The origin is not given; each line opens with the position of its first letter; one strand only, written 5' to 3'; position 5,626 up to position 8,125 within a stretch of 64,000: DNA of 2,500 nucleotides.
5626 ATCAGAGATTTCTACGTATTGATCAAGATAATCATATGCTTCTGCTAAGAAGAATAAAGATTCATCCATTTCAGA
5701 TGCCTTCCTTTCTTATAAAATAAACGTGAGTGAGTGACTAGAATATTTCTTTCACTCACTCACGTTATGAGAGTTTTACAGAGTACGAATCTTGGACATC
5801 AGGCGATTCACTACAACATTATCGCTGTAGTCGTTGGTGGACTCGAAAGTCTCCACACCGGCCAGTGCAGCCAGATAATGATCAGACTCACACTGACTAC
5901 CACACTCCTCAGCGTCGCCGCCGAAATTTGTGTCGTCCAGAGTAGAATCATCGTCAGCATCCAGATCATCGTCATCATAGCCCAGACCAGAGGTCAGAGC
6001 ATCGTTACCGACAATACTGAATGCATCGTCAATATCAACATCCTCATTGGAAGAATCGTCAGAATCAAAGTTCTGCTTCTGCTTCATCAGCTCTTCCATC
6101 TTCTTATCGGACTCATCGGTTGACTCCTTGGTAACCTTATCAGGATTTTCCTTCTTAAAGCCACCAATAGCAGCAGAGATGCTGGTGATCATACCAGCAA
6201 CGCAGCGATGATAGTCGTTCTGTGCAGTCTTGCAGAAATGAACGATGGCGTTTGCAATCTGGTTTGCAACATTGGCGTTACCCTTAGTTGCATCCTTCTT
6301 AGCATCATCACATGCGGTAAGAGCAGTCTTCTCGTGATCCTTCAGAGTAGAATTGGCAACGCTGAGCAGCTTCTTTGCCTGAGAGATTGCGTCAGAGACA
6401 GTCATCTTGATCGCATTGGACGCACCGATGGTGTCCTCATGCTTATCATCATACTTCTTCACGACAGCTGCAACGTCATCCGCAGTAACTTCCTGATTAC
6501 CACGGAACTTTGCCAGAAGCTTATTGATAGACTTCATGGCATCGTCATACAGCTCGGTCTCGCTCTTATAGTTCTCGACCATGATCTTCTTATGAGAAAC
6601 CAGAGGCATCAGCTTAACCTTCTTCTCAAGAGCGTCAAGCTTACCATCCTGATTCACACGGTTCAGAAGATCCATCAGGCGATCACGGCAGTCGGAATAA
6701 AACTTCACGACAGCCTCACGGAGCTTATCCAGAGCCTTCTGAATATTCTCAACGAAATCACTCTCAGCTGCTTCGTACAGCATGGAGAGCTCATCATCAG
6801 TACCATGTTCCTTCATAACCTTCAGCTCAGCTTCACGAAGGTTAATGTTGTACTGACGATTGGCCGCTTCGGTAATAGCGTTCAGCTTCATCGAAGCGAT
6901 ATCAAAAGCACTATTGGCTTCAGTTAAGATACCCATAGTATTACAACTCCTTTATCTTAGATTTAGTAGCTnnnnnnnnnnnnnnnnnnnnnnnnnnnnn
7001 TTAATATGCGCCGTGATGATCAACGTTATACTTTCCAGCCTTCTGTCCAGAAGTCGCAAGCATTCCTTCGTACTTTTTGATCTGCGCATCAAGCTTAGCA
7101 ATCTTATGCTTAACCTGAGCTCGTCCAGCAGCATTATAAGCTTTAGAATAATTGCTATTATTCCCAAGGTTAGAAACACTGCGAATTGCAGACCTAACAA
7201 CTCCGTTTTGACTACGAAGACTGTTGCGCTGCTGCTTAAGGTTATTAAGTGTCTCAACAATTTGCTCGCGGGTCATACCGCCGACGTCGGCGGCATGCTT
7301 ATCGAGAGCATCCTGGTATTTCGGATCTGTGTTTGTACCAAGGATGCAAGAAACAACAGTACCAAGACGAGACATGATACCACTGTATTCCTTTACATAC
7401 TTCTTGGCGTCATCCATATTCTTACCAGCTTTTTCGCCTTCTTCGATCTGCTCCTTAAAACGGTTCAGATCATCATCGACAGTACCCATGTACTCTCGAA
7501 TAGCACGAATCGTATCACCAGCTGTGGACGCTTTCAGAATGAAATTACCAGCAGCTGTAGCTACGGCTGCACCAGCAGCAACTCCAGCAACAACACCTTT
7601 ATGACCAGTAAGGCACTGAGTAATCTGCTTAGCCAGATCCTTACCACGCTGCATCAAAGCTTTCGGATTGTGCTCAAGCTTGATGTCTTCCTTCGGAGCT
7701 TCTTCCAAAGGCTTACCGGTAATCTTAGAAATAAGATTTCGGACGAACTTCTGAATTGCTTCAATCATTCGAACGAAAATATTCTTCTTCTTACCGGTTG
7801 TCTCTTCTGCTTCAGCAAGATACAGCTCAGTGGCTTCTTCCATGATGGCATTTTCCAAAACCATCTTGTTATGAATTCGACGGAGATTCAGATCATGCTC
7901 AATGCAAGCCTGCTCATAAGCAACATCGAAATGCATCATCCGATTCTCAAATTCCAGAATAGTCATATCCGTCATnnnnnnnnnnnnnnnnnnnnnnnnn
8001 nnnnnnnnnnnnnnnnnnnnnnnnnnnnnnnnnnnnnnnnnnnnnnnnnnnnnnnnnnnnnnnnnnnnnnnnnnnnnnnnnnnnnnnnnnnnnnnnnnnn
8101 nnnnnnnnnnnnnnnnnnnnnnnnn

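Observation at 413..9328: Expanded paralog family of alpha-helical proteins, cluster 1 (five tandem genes plus a fused copy)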

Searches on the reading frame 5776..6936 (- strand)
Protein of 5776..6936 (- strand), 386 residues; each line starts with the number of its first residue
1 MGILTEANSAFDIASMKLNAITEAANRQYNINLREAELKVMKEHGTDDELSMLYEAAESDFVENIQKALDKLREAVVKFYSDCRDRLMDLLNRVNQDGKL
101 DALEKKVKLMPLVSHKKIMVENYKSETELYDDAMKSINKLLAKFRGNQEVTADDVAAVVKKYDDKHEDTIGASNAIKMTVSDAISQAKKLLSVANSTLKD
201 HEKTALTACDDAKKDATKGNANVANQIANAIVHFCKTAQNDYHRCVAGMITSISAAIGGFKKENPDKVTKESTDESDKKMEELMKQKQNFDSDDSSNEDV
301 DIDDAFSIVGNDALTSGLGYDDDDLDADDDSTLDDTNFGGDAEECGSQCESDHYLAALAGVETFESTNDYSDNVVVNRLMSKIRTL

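Call 5: search_protein_families(library=phrogs, proteins=[window:5776-6936:-], max_evalue=0.01)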
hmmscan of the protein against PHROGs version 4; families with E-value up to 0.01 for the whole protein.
window:5776-6936:- (386 aa): 1 family
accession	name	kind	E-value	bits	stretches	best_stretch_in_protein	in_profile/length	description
phrog_1204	-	tail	0.00012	21.1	1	59-285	392-579/1483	tail protein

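Call 8: search_protein_families(library=pfam, proteins=[window:5776-6936:-], max_evalue=0.1)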
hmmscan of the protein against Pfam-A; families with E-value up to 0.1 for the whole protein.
window:5776-6936:- (386 aa): 4 families
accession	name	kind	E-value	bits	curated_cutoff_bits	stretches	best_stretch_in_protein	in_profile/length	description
PF22481.1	DUF6985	-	0.00028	21.9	24.5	1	30-128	16-112/148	Domain of unknown function (DUF6985)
PF12977.12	DUF3861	-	0.004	17.8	27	1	62-144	7-88/90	Domain of Unknown Function with PDB structure (DUF3861)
PF07319.16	DnaI_N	-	0.053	14.6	24.1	1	254-296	31-73/94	Primosomal protein DnaI N-terminus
PF24436.2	INTS7_N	-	0.083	12.4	42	0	176-295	347-451/503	Integrator complex subunit 7, N-terminal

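Call 55: predict_structure(alignment_id=A6)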
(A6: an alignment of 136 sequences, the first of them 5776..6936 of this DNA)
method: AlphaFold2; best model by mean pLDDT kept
length: 386 residues; sequences in the alignment: 136
mean_pLDDT: 82.1   pTM: 0.71
mean pLDDT of the five models: 82.1, 81.0, 80.9, 80.5, 80.3
residues with pLDDT >= 90: 251; 70-90: 29; 50-70: 27; < 50: 79
segments of 3 or more residues with pLDDT < 50: 292-326, 328-335, 337-371
pLDDT, mean of each block of 10 residues (from residue 1): 92 98 98 98 98 98 98 98 95 88 95 97 97 98 98 98 97 94 97 97 98 97 98 98 95 90 61 58 68 43 40 41 45 46 43 44 44 78 88
secondary structure, 60 per line:
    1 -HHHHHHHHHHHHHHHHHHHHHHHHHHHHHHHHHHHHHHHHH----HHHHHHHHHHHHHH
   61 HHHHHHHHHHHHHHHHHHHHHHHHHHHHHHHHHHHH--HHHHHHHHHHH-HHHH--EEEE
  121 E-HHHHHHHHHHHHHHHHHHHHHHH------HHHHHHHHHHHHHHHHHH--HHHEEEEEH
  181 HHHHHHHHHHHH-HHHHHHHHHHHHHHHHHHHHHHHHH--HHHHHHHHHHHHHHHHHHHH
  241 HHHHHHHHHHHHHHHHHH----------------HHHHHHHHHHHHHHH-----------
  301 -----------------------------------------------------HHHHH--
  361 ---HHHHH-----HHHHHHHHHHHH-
elements in order: H2-42 H47-96 H99-109 H111-114 E117-121 H123-145 H152-169 E175-179 H180-192 H194-218 H221-258 H275-289 H354-358 H364-368 H374-385

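Call 57: fold_search(model_id=the predicted structure, library=pdb)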
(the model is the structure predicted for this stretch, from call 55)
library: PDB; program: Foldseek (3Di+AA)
matches with E <= 10: 492; with E <= 0.001: 0
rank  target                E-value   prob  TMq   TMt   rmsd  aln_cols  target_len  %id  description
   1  6wtu_A                3.6e-02  0.35  0.14  0.17  24.2       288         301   13  Plasmodium vivax reticulocyte binding protein 2b (PvRBP2b) bound to human monoclonal antibody 273264 (released 2021-01-27)
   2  9dzc_A                5.1e-02  0.38  0.14  0.17  20.4       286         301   14  PvRBP2b N-terminal domain stabilised mutant WHT2483 (released 2025-02-26)
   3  6ek4_A                5.1e-02  0.25  0.15  0.16  41.8       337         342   14  PaxB from Photorhabdus luminescens (released 2018-05-16)
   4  5w53_A                5.3e-02  0.25  0.14  0.16  21.9       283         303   14  Crystal structure of the erythrocyte-binding domain from Plasmodium vivax reticulocyte-binding protein 2b (PvRBP2b) (released 2017-11-29)
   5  6gy7_A                5.6e-02  0.28  0.15  0.17  43.2       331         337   11  Crystal structure of XaxB from Xenorhabdus nematophil (released 2018-07-25)
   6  6wty_G                5.9e-02  0.21  0.13  0.15  20.4       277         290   15  Plasmodium vivax reticulocyte binding protein 2b (PvRBP2b) bound to human monoclonal antibody 253245 (released 2021-01-27)
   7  6wty_D                6.2e-02  0.30  0.14  0.17  20.5       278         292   14  Plasmodium vivax reticulocyte binding protein 2b (PvRBP2b) bound to human monoclonal antibody 253245 (released 2021-01-27)
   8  6wno_D                6.8e-02  0.30  0.15  0.18  19.9       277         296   14  Plasmodium vivax reticulocyte binding protein 2b (PvRBP2b) bound to human monoclonal antibody 243244 (released 2021-01-27)
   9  6ek4_D                7.2e-02  0.18  0.14  0.16  41.3       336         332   14  PaxB from Photorhabdus luminescens (released 2018-05-16)
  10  7phu_A                8.7e-02  0.20  0.12  0.15  22.3       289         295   10  PfRH5 bound to monoclonal antibody R5.015 and R5.016 Fab fragments (released 2022-02-09)
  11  5mi0_A                1.0e-01  0.33  0.15  0.20  20.9       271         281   10  A thermally stabilised version of Plasmodium falciparum RH5 (released 2016-12-28)
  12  7n6g_3R               1.1e-01  0.15  0.10  0.11  46.5       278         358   12  C1 of central pair (released 2022-05-18)
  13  8pwu_E                1.2e-01  0.23  0.14  0.18  20.2       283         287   10  PfRH5 bound to monoclonal antibody MAD10-255 (released 2024-06-05)
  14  6wm9_D                1.4e-01  0.44  0.18  0.22  20.9       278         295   14  Plasmodium vivax reticulocyte binding protein 2b (PvRBP2b) bound to human monoclonal antibody 237235 (released 2021-01-27)
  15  8rz2_A                1.4e-01  0.28  0.16  0.21  20.8       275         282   10  PfRH5 bound to monoclonal antibody R5.034 (released 2024-07-17)
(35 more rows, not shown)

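Call 59: fold_search(model_id=the predicted structure, library=viral)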
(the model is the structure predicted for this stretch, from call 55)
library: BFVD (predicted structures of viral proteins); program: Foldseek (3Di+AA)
matches with E <= 10: 349; with E <= 0.001: 3
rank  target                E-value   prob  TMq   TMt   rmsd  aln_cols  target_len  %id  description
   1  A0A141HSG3            1.0e-06  1.00  0.41  0.42  17.5       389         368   11  (no name in the UniProt tables at hand)
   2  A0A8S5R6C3            2.7e-05  1.00  0.35  0.40  15.3       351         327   12  Uncharacterized protein [Myoviridae sp. ctaOv25]
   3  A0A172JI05            8.8e-04  1.00  0.39  0.52  13.1       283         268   14  Virion protein [Bacillus phage AR9]
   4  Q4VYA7                3.3e-03  1.00  0.35  0.47   9.6       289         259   13  (no name in the UniProt tables at hand)
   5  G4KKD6                6.6e-03  1.00  0.31  0.40   8.5       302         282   12  (no name in the UniProt tables at hand)
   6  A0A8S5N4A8            8.4e-03  0.66  0.14  0.16  55.1       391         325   12  Uncharacterized protein [Myoviridae sp. ct96L1]
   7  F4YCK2                1.7e-02  0.33  0.13  0.07  58.6       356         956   12  (no name in the UniProt tables at hand)
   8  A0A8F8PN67            2.6e-02  0.18  0.10  0.10  26.2       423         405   11  Transmembrane protein [Clandestinovirus]
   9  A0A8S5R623            2.9e-02  0.99  0.31  0.44  19.1       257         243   12  Uncharacterized protein [Myoviridae sp. ctaOv25]
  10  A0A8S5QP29            2.9e-02  0.75  0.20  0.27  15.5       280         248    8  Uncharacterized protein [Siphoviridae sp. ctWhx86]
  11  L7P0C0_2              2.9e-02  0.28  0.14  0.07  34.0       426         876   14  Polyprotein (Fragment) [Cordyline virus 4]
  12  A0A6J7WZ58            3.0e-02  0.33  0.15  0.12  52.1       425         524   13  Uncharacterized protein [uncultured Caudovirales phage]
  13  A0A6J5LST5            3.5e-02  0.28  0.14  0.13  45.2       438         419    9  Uncharacterized protein [uncultured Caudovirales phage]
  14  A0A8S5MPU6            3.9e-02  0.51  0.17  0.15  49.1       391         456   12  Spore cortex-lytic enzyme [Podoviridae sp. ctoqT5]
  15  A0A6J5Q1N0            4.3e-02  0.63  0.19  0.26  52.8       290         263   13  Uncharacterized protein [uncultured Caudovirales phage]
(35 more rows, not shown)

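Call 82: search_dna_similar(query=window:5776-6936:-, collection=phages, mode=protein, max_evalue=10, max_rows=40)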
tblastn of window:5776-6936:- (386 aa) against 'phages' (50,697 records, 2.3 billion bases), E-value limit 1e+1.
Records with a match: 8; places in all: 8; records where one place covers at least 80% of the query: 0.
Best place of each record, by identity: <60% 8.
By first word of the organism name: Bacillus 7; Salmonella 1.
By host as written in the record: Bacillus subtilis subsp. subtilis str. 168 4; Bacillus subtilis 1; Bacillus subtilis str. 168 1; Bacillus subtilis BEST7003 1; Salmonella enterica subsp. enterica serovar Kentucky 1.
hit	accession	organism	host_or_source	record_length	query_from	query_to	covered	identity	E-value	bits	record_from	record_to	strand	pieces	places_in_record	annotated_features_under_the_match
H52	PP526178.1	Bacillus phage phi3T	Bacillus subtilis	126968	8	109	26%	32.1%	8e+0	35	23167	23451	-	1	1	record has no annotation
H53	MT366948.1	Bacillus phage Hyb3phi3Ts-SPbeta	Bacillus subtilis subsp. subtilis str. ...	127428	8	109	26%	32.1%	8e+0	35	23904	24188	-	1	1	lytic transglycosylase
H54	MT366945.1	Bacillus phage phi3Ts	Bacillus subtilis subsp. subtilis str. ...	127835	8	109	26%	32.1%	8e+0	35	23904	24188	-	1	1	lytic transglycosylase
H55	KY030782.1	Bacillus phage phi3T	Bacillus subtilis str. 168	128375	8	109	26%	32.1%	8e+0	35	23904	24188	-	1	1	hypothetical protein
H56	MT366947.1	Bacillus phage Hyb2phi3Ts-SPbeta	Bacillus subtilis subsp. subtilis str. ...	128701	8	109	26%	32.1%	8e+0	35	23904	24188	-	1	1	lytic transglycosylase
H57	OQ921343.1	Bacillus phage SPbetaL3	Bacillus subtilis BEST7003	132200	8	109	26%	32.1%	9e+0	35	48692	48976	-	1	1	hypothetical protein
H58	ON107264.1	Bacillus phage BUCT083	Bacillus subtilis subsp. subtilis str. ...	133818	8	109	26%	32.1%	9e+0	35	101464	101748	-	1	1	tail tape measure protein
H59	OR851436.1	Salmonella phage S.Kent 1-2-1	Salmonella enterica subsp. enterica ...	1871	62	130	18%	27.5%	1e+0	37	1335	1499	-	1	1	record has no annotation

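Call 89: search_protein_families(library=ncbifam, proteins=[window:5776-6936:-], max_evalue=0.01)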
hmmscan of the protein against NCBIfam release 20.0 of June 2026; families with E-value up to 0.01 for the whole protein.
window:5776-6936:- (386 aa): 0 families

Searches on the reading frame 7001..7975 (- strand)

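Call 5: search_protein_families(library=phrogs, proteins=[window:7001-7975:-], max_evalue=0.01)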
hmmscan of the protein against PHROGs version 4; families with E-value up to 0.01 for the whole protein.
window:7001-7975:- (324 aa): 2 families
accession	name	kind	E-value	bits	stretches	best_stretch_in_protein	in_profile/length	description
phrog_788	-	tail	0.0015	19.3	1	73-204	134-255/297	tail protein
phrog_739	-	lysis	0.0098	17.1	0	237-301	26-91/122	Rz-like spanin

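Call 8: search_protein_families(library=pfam, proteins=[window:7001-7975:-], max_evalue=0.1)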
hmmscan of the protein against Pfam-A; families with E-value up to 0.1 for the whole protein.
window:7001-7975:- (324 aa): 4 families
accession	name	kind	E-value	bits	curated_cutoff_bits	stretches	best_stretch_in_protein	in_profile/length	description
PF05659.16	RPW8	-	0.00062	19.9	30.4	0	239-302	47-110/139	Arabidopsis broad-spectrum mildew resistance protein RPW8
PF20409.4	SnoaL_5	-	0.0094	16.9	24.1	1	234-316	1-79/118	SnoaL-like domain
PF16523.10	betaPIX_CC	-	0.053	13.8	26.8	0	142-190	20-68/85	betaPIX coiled coil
PF14410.12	GH-E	-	0.081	14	25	0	224-257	30-62/68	HNH/ENDO VII superfamily nuclease with conserved GHE residues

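Call 89: search_protein_families(library=ncbifam, proteins=[window:7001-7975:-], max_evalue=0.01)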
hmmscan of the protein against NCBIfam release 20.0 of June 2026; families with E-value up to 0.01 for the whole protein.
window:7001-7975:- (324 aa): 0 families
